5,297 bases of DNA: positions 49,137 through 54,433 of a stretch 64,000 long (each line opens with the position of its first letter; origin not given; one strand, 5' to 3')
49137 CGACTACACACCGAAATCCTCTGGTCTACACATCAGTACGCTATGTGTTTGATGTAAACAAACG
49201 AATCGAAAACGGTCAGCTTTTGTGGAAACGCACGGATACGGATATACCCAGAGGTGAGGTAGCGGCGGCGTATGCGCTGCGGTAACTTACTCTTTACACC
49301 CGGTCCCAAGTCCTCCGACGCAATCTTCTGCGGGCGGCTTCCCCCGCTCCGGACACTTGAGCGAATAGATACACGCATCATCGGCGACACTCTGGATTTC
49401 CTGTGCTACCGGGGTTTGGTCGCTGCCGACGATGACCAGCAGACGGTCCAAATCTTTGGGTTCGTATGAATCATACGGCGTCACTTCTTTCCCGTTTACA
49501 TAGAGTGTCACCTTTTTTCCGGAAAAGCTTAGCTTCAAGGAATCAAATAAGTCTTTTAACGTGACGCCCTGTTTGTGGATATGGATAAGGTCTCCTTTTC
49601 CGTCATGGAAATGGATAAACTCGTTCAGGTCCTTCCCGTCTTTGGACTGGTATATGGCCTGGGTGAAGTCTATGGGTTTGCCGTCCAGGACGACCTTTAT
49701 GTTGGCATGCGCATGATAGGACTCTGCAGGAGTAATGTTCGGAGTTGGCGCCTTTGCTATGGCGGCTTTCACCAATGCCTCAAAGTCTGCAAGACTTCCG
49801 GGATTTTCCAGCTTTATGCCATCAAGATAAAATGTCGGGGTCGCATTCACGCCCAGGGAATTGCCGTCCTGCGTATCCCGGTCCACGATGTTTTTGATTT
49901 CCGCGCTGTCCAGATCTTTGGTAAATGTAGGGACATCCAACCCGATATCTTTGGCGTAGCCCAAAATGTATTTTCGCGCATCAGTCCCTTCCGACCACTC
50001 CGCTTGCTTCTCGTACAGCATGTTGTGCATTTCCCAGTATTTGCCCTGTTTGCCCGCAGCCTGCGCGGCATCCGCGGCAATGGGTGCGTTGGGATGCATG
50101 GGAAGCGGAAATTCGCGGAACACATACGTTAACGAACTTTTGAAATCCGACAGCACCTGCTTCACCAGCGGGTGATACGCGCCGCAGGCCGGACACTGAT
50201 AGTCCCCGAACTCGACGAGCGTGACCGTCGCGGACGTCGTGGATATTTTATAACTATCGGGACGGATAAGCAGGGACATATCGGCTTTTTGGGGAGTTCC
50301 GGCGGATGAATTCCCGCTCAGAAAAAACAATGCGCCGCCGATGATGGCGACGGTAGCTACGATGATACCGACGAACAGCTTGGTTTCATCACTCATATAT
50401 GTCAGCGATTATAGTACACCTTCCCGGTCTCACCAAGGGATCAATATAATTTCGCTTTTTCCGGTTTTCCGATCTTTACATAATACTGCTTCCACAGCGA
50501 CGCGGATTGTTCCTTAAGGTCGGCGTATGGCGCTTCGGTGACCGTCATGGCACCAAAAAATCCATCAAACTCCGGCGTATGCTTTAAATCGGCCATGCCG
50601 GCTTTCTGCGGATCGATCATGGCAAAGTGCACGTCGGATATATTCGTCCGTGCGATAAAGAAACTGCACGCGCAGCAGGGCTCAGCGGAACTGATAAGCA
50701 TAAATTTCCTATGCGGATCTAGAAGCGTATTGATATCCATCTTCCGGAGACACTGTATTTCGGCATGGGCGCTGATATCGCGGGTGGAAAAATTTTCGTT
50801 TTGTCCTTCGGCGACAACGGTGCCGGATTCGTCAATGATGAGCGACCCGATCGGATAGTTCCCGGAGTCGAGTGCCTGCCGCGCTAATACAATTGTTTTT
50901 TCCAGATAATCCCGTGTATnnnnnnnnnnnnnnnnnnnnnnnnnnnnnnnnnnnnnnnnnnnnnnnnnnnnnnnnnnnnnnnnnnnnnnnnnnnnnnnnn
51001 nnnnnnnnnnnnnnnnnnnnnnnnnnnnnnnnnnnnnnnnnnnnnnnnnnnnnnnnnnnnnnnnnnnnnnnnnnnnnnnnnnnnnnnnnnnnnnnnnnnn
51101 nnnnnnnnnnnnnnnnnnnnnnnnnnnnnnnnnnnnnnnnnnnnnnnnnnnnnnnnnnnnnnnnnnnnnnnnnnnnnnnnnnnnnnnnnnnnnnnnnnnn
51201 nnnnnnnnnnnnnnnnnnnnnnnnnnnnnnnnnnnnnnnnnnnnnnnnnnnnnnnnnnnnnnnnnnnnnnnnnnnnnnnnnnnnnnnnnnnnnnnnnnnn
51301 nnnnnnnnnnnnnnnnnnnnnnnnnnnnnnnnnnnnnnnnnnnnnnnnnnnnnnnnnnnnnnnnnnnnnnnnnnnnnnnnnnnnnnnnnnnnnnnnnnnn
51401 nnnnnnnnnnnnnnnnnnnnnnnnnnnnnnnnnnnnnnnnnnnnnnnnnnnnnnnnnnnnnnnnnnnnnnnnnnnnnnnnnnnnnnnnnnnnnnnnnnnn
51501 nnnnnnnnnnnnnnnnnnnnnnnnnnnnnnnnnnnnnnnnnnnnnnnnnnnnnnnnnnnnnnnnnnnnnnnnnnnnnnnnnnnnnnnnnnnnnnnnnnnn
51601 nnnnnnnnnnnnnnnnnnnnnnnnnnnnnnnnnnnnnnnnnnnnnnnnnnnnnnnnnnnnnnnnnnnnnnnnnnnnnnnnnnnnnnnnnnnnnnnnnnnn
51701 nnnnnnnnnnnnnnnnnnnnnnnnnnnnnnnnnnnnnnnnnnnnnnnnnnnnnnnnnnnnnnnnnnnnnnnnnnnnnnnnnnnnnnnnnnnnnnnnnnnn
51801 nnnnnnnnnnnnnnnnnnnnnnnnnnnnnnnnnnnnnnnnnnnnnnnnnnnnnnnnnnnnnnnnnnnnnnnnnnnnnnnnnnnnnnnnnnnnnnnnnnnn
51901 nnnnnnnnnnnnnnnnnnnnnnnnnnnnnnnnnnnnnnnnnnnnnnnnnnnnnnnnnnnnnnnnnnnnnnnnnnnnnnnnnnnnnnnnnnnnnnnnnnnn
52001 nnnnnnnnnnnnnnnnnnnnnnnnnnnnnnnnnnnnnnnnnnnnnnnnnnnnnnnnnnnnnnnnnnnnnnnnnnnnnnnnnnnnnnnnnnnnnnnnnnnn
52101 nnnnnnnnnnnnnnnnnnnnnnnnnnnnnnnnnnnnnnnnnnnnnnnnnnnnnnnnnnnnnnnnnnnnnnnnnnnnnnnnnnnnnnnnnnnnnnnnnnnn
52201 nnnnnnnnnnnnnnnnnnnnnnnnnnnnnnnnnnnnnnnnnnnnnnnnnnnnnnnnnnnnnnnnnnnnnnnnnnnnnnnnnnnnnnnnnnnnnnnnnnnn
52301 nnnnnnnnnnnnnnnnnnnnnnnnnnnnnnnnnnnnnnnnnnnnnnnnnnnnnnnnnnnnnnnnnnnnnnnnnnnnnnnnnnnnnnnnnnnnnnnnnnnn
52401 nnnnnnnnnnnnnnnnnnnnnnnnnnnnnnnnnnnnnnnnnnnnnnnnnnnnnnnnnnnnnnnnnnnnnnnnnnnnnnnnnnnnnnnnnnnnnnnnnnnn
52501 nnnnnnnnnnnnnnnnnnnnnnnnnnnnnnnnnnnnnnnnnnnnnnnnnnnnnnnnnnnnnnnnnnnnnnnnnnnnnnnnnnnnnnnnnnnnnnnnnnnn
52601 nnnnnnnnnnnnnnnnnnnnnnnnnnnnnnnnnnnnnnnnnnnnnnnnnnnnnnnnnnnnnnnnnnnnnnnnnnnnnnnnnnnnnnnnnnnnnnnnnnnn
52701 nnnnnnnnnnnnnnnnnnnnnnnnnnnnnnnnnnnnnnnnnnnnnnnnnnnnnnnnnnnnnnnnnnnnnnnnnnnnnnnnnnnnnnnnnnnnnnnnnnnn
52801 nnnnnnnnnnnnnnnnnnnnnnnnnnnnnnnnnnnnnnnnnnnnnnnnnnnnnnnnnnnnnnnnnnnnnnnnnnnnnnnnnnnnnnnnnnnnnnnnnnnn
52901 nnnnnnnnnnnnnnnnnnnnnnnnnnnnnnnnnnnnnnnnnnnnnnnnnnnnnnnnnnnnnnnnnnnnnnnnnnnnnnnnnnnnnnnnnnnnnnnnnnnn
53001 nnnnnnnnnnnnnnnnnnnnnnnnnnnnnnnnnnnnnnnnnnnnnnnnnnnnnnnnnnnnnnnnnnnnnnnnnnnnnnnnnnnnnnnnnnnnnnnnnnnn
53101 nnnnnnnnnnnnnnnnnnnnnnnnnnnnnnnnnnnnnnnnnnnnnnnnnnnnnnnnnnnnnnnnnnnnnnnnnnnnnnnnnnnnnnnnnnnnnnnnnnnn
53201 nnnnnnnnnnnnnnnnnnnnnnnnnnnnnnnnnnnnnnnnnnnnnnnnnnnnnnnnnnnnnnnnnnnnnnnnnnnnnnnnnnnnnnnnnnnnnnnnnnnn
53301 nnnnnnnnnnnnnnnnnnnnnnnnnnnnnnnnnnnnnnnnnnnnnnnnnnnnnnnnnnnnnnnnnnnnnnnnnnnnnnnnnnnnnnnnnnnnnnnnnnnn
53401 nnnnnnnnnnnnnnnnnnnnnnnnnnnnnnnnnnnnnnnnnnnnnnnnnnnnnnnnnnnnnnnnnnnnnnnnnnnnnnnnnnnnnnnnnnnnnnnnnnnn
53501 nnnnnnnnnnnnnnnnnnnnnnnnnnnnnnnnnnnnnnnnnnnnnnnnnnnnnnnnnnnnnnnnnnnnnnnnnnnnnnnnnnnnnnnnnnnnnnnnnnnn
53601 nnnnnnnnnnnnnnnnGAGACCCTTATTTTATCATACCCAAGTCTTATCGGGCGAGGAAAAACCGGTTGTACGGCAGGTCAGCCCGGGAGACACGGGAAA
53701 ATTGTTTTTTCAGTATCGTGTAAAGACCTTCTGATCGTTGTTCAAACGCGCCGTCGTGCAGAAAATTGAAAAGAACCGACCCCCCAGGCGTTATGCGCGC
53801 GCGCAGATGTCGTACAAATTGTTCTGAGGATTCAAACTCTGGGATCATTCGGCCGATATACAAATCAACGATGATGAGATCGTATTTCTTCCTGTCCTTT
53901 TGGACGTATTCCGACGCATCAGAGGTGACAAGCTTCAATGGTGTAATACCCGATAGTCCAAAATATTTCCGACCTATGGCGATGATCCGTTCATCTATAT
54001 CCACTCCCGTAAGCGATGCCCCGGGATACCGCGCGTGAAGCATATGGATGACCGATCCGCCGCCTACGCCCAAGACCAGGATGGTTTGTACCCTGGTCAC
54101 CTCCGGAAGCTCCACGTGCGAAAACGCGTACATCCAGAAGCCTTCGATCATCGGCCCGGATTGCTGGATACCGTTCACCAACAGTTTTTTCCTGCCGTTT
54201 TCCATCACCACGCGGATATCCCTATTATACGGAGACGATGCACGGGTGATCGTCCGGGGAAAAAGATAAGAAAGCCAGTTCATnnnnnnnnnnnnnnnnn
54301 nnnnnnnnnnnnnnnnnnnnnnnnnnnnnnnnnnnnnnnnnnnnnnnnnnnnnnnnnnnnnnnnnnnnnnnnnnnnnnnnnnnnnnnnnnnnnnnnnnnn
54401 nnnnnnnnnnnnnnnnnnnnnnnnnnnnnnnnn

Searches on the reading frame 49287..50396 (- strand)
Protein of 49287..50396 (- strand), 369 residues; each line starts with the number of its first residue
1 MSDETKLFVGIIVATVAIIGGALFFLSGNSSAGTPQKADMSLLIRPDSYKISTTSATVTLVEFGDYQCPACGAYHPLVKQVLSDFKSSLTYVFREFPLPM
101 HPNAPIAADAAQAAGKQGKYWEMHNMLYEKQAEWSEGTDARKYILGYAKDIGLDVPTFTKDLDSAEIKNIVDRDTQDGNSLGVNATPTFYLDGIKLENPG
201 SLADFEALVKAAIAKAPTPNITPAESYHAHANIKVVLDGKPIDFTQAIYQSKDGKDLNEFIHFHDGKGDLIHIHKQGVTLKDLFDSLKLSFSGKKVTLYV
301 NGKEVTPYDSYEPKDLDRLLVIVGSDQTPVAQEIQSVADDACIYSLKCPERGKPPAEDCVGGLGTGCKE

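Call 3: search_protein_families(library=pfam, proteins=[window:49287-50396:-], max_evalue=1)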
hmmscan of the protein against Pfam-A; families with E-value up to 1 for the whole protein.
window:49287-50396:- (369 aa): 8 families
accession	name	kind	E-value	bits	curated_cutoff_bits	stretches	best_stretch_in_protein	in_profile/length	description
PF13462.12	Thioredoxin_4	-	9e-24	85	23.2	1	54-210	11-164/165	Thioredoxin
PF01323.26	DSBA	-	9.8e-13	48.7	25.6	1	59-194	1-175/191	DSBA-like thioredoxin domain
PF13743.12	Thioredoxin_5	-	5.6e-05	23.4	27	1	102-189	75-161/186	Thioredoxin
PF02597.26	ThiS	-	0.002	19.1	22.5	1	269-322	13-70/76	ThiS family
PF13098.12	Thioredoxin_2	-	0.013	16.2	27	1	59-193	8-83/104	Thioredoxin-like domain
PF13905.12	Thioredoxin_8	-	0.015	16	27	1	58-88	3-35/94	Thioredoxin-like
PF11021.13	DUF2613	-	0.064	13.8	22.1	1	8-46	11-50/55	Protein of unknown function (DUF2613)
PF14451.12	Ub-Mut7C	-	0.18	12.1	23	1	256-320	11-72/81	Mut7-C ubiquitin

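Call 9: search_protein_families(library=ncbifam, proteins=[window:49287-50396:-], max_evalue=0.1)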
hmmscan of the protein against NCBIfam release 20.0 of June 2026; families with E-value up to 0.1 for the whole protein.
window:49287-50396:- (369 aa): 2 families
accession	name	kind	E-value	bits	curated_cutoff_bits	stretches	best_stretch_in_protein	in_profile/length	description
NF041057.1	Rcas_1661_fam_Se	equivalog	1.8e-19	70.3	190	1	53-210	86-245/247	Rcas_1661 family thioredoxin-like (seleno)lipoprotein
NF047695.1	ThlDiSintDsbAHaem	equivalog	0.011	15.1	290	0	150-203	132-185/206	thiol:disulfide interchange protein DsbA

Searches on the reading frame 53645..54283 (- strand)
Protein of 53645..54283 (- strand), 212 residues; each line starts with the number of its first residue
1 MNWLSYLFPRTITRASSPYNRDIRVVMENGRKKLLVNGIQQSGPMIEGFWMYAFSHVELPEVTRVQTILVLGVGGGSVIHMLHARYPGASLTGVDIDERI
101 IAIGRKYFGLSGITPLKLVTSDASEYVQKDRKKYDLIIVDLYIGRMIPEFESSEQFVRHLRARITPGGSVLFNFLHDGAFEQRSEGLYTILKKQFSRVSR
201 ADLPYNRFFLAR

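Call 48: search_protein_families(library=pfam, proteins=[window:53645-54283:-], max_evalue=0.01)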
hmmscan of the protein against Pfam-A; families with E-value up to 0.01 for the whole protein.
window:53645-54283:- (212 aa): 7 families
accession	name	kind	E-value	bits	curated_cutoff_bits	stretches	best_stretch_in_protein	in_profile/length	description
PF01564.23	Spermine_synth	-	1.2e-09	38.4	22.9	1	55-169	9-127/186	Spermine/spermidine synthase domain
PF13649.12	Methyltransf_25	-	1.5e-08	35.6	27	1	68-168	1-97/97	Methyltransferase domain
PF08242.18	Methyltransf_12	-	8.3e-08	33.3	30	1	69-169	1-97/98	Methyltransferase domain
PF08241.18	Methyltransf_11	-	1.4e-05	26.1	21.2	1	70-172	2-95/95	Methyltransferase domain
PF05175.20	MTS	-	0.00019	21.6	23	1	64-169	31-135/170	Methyltransferase small domain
PF13847.12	Methyltransf_31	-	0.0006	20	27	1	68-171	7-108/145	Methyltransferase domain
PF13489.12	Methyltransf_23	-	0.0033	17.6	27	1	70-173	26-117/164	Methyltransferase domain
